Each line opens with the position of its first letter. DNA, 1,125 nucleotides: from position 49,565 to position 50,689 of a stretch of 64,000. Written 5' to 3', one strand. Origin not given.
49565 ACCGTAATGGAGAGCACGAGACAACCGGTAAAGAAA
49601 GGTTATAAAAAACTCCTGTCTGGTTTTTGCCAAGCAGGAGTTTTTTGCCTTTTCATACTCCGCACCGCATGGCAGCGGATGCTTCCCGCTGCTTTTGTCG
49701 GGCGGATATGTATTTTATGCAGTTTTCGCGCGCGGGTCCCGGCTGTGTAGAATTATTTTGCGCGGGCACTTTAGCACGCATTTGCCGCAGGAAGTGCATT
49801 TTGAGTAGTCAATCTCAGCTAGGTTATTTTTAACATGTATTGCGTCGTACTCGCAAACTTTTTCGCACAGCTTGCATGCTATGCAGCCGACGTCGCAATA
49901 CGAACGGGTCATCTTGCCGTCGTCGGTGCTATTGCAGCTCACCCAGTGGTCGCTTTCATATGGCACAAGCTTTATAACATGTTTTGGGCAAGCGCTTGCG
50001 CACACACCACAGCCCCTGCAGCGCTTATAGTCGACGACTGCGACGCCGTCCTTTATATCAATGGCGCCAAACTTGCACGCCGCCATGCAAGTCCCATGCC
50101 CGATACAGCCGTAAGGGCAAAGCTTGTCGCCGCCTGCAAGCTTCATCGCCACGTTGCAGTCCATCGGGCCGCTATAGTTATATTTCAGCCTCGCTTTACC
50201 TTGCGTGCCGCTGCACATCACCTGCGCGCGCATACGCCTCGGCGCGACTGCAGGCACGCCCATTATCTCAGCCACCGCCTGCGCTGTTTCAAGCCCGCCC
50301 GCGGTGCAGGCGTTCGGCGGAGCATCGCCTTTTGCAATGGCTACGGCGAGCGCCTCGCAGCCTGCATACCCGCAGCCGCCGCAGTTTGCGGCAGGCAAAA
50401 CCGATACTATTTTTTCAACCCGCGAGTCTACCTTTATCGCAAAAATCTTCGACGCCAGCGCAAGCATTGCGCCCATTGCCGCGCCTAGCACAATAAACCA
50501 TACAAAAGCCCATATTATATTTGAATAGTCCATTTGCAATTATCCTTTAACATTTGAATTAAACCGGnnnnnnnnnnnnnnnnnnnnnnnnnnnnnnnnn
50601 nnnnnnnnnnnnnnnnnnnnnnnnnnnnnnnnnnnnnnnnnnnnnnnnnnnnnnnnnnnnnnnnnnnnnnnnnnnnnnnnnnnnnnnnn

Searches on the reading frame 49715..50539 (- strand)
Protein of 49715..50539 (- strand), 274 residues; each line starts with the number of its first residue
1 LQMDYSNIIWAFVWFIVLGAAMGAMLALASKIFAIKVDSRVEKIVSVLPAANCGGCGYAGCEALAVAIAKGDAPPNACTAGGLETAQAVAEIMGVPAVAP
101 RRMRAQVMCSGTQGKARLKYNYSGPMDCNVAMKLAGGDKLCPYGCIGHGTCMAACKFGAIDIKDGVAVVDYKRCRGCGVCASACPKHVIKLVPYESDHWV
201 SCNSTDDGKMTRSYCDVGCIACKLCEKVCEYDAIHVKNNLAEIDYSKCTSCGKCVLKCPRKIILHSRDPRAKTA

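Call 16: search_protein_families(library=pfam, proteins=[window:49715-50539:-], max_evalue=0.0001)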
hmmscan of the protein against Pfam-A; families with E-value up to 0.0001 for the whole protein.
window:49715-50539:- (274 aa): 10 families
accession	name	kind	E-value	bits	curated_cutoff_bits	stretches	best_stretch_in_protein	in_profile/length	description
PF00037.32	Fer4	-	1.4e-16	59.9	21.1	2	242-263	2-23/24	4Fe-4S binding domain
PF13187.11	Fer4_9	-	5.2e-14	52.5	27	2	219-262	2-51/52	4Fe-4S dicluster domain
PF12838.12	Fer4_7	-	1.2e-13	51.7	27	2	219-261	2-51/52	4Fe-4S dicluster domain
PF12837.12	Fer4_6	-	1.6e-12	47.2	25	2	241-262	2-23/24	4Fe-4S binding domain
PF04060.18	FeS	-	2.1e-11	43.8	23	1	48-79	1-32/33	Putative Fe-S cluster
PF14697.11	Fer4_21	-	8.7e-11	42.2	35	2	219-260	8-53/59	4Fe-4S dicluster domain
PF12797.12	Fer4_2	-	3.4e-10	39.6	24.5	0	168-185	4-21/22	4Fe-4S binding domain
PF13237.11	Fer4_10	-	8.5e-09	35.7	25.5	1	218-259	8-53/53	4Fe-4S dicluster domain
PF25160.1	LdpA_Fe-S-bd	-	5.9e-07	29.6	27.6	0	141-194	1-48/49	LdpA Fe-S cluster-binding domain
PF12800.12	Fer4_4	-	1.6e-06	28.4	24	0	172-185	2-15/17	4Fe-4S binding domain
